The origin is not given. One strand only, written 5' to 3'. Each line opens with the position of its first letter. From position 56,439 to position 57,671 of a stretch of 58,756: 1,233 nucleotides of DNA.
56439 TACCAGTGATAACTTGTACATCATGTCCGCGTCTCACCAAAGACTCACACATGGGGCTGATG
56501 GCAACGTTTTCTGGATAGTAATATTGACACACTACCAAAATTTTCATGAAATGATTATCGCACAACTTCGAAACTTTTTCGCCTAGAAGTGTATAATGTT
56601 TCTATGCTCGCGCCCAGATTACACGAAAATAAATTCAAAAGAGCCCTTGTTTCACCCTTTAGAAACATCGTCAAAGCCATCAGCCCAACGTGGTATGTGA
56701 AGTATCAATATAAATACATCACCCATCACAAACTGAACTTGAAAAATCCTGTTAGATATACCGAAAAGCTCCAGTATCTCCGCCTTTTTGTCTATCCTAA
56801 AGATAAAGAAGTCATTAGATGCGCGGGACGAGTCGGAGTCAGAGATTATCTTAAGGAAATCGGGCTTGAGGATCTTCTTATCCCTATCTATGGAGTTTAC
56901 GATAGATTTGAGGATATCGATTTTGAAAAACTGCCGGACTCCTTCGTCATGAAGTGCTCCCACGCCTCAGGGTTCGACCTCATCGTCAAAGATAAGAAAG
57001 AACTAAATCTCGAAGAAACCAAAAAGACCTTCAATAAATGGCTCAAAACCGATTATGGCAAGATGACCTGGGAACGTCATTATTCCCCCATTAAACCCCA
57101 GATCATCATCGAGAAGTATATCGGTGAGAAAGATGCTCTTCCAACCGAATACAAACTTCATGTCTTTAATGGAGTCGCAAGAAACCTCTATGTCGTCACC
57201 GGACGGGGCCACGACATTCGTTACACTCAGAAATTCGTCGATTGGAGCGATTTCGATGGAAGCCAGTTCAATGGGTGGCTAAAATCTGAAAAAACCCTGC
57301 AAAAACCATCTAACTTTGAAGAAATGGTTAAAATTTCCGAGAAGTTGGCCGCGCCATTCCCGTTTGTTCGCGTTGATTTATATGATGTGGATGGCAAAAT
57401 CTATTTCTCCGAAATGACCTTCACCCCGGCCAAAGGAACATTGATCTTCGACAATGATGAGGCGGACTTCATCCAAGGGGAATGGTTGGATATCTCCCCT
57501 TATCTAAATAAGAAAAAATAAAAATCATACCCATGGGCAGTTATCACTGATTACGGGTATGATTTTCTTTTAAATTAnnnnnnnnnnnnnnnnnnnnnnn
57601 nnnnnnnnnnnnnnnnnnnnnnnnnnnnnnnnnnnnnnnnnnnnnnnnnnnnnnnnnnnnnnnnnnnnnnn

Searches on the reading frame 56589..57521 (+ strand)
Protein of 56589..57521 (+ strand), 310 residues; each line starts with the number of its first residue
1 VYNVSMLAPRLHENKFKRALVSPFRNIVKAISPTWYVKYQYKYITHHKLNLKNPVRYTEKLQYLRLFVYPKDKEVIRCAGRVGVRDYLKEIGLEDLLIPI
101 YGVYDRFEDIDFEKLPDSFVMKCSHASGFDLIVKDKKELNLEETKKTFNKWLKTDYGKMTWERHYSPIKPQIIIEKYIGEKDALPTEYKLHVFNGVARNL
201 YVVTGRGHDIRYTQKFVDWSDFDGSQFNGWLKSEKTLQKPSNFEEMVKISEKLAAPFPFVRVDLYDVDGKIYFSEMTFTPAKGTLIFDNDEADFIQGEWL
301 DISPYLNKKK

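Call 77: search_protein_families(library=pfam, proteins=[window:56589-57521:+], max_evalue=0.0001)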
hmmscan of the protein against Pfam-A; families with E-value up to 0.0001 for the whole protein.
window:56589-57521:+ (310 aa): 1 family
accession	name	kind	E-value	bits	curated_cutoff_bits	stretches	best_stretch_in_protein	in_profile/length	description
PF14305.11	ATPgrasp_TupA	-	1.4e-40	139.8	25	1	60-298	2-238/241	TupA-like ATPgrasp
